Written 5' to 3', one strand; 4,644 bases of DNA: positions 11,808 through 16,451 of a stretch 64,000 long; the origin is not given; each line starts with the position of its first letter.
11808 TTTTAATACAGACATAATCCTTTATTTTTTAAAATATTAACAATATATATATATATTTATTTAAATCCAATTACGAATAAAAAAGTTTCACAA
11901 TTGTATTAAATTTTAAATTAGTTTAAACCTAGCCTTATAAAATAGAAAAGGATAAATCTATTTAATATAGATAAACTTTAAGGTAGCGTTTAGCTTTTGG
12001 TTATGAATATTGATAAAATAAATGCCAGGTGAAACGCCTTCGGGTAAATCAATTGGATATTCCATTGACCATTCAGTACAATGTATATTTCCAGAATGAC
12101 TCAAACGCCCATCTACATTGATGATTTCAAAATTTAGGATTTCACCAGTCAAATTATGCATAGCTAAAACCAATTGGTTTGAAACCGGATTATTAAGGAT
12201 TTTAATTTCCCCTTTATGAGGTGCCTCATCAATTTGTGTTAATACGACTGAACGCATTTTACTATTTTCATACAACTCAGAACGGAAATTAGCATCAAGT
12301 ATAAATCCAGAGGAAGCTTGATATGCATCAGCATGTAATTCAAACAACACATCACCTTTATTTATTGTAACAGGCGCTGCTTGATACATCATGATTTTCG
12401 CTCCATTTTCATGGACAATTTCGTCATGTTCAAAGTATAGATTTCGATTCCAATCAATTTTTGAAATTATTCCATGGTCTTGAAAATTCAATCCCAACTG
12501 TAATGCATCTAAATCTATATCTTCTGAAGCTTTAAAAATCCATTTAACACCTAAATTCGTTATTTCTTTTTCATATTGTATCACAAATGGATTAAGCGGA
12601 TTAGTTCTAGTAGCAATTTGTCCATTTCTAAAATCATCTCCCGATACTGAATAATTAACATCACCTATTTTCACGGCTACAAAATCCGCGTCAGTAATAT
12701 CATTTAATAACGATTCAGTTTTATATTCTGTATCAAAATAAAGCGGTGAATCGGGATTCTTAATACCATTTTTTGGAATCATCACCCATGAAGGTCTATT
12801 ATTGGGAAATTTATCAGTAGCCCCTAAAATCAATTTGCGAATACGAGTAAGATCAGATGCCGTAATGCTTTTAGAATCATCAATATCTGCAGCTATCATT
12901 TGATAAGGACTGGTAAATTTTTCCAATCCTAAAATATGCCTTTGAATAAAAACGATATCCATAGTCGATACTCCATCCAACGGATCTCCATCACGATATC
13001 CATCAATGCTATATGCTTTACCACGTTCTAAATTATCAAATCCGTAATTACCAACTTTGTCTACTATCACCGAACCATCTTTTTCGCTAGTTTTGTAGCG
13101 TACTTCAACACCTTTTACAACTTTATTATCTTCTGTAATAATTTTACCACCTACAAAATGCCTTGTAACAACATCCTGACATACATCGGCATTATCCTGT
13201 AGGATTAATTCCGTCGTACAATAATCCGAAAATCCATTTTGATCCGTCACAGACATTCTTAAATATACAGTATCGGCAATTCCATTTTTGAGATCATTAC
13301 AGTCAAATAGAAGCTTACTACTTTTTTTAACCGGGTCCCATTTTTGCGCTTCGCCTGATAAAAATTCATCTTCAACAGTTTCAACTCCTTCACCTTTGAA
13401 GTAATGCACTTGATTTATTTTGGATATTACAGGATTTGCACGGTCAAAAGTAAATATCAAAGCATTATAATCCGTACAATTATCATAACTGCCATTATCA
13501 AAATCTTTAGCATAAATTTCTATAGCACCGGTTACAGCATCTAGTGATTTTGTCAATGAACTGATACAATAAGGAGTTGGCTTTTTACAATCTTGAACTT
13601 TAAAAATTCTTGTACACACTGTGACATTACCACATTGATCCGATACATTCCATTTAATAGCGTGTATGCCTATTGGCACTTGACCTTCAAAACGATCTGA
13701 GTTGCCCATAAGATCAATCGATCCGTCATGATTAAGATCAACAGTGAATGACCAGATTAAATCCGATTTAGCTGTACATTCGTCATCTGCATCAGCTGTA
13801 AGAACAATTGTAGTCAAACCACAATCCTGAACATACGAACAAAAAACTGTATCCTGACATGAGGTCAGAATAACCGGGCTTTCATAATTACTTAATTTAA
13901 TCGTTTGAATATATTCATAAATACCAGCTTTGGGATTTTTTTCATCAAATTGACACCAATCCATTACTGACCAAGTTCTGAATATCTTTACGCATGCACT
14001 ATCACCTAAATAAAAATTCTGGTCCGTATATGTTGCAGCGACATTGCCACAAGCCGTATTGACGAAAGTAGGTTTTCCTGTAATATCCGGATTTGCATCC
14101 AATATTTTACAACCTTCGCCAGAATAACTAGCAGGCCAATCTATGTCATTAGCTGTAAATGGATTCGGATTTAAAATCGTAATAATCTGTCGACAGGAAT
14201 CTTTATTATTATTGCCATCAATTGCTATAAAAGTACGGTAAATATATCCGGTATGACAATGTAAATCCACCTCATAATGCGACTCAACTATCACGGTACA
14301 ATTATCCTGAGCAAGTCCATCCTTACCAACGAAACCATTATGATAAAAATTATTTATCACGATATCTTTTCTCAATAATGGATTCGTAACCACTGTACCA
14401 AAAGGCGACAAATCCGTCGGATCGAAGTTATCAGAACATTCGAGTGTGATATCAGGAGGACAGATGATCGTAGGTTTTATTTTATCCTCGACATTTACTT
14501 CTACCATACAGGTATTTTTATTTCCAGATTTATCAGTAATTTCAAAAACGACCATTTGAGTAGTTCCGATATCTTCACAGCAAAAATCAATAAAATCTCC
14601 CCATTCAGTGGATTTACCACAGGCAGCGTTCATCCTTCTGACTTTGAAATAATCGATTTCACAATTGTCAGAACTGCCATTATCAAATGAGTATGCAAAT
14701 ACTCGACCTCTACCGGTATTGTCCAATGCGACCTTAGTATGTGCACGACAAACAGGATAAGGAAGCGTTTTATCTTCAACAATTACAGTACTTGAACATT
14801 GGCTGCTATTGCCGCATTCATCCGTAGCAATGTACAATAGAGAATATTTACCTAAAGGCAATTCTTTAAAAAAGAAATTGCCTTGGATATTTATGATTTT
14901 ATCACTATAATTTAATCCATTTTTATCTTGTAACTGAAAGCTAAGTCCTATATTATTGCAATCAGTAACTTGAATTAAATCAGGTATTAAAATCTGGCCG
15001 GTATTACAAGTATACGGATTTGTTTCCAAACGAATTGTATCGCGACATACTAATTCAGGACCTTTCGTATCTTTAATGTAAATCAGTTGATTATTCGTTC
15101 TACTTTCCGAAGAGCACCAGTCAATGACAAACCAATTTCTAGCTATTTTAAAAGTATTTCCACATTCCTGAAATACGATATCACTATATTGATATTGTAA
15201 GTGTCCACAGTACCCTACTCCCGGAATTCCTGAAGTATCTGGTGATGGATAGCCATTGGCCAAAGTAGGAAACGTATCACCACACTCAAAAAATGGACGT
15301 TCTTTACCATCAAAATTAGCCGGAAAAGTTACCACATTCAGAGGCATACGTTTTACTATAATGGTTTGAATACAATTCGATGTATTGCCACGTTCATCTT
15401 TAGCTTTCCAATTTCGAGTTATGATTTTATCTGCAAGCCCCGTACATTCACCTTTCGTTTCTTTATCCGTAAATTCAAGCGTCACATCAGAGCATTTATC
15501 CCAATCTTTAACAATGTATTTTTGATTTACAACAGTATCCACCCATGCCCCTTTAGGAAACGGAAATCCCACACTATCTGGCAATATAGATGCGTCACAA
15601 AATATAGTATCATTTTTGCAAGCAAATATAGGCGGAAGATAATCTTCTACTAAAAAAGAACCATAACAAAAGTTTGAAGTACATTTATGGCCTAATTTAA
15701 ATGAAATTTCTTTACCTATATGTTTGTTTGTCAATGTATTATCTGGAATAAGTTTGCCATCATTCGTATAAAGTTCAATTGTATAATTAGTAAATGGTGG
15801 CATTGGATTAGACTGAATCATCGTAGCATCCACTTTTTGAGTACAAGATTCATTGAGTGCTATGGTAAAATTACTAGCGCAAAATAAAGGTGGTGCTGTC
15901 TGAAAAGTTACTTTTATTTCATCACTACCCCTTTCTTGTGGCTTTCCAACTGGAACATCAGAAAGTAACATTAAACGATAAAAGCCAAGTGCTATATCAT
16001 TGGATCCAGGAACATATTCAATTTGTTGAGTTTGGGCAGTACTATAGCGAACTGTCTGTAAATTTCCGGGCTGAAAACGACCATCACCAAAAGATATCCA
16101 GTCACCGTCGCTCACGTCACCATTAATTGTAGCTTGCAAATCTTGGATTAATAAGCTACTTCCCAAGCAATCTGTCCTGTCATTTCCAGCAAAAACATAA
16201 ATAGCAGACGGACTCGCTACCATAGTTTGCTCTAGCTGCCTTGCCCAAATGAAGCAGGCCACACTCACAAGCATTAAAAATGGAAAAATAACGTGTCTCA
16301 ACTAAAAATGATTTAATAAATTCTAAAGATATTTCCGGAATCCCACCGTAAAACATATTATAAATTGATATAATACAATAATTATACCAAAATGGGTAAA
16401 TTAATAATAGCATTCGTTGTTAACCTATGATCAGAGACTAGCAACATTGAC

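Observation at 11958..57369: Four giant T9SS-cargo paralogues share one collinear Cys-rich chassis but carry unrelated N-terminal heads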

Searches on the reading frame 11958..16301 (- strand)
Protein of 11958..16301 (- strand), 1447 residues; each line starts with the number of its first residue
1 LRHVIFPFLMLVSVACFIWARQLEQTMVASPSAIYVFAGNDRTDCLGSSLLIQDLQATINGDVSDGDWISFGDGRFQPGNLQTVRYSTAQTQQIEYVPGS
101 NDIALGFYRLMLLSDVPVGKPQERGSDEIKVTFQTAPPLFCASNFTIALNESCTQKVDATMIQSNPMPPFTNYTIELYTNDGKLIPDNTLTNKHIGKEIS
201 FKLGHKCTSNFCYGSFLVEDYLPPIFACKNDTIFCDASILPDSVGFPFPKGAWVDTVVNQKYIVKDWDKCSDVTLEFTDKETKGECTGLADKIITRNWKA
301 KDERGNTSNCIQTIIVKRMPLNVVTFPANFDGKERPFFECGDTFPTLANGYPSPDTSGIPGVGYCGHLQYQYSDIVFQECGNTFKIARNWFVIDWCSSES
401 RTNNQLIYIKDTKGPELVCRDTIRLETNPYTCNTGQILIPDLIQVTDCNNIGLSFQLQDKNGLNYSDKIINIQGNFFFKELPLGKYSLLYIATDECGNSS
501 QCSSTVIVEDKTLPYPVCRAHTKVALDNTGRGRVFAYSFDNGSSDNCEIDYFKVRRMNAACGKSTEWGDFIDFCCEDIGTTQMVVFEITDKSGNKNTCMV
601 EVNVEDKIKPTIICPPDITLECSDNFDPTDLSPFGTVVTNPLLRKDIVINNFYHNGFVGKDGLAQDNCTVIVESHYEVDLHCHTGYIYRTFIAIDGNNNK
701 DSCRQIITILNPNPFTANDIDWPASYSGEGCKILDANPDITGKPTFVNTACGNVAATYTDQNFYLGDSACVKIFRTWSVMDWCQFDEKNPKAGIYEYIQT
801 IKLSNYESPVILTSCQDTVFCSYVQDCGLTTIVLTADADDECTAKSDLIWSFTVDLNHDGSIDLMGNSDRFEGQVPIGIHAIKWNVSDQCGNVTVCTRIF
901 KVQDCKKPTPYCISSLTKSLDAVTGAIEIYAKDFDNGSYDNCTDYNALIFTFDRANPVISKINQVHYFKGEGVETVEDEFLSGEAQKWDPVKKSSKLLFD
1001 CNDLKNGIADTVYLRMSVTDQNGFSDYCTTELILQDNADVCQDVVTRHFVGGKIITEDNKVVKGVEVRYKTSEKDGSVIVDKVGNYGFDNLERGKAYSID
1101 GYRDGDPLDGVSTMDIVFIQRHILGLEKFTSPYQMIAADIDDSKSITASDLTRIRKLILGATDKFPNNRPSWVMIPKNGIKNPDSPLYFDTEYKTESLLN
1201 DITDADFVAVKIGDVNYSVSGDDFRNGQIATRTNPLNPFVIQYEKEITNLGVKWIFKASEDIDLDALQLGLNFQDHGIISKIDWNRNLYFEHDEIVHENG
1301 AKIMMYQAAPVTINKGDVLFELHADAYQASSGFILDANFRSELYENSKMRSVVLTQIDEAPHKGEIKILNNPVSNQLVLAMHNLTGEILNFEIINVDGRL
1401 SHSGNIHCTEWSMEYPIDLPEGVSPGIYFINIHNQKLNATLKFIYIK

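Call 4: search_protein_families(library=pfam, proteins=[window:11958-16301:-], max_evalue=0.01)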
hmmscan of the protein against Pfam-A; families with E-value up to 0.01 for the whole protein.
window:11958-16301:- (1447 aa): 6 families
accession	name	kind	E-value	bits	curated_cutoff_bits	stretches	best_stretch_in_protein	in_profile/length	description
PF02494.22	HYR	-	3.9e-06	27.6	21.7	0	578-604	56-81/81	HYR domain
PF18962.6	Por_Secre_tail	-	8.8e-05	23.2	27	1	1371-1444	4-74/75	Secretion system C-terminal sorting domain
PF23608.1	Ig_ILCR1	-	0.0001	22.7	27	1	126-171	16-59/114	ILCR1 Ig-like domain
PF17210.9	SdrD_B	-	0.00015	22.4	29.7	0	1058-1099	20-62/112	SdrD B-like domain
PF00404.24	Dockerin_1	-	0.00063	20.3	22.9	0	1111-1159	10-57/57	Dockerin type I domain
PF16403.11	Bact_surface_Ig-like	-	0.0095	16.4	27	0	484-508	47-71/71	Bacterial surface protein, Ig-like domain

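Call 5: search_protein_families(library=ncbifam, proteins=[window:11958-16301:-], max_evalue=0.01)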
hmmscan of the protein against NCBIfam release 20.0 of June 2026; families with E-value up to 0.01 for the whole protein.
window:11958-16301:- (1447 aa): 2 families
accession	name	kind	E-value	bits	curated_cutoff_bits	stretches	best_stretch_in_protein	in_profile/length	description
TIGR04183.1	Por_Secre_tail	domain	2.7e-06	27.2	23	1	1371-1444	4-70/72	T9SS type A sorting domain-containing protein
NF033932.1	LapB_rpt_80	domain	0.0078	16.5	45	0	584-619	5-41/83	LapB repeat-containing protein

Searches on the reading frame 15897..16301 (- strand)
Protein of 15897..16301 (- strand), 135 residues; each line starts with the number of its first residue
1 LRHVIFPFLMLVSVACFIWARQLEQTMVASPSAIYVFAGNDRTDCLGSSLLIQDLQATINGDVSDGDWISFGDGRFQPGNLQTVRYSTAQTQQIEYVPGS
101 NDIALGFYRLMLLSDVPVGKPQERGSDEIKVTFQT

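Call 33: search_protein_families(library=pfam, proteins=[window:15897-16301:-], max_evalue=0.1)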
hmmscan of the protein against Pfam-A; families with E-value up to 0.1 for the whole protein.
window:15897-16301:- (135 aa): 0 families
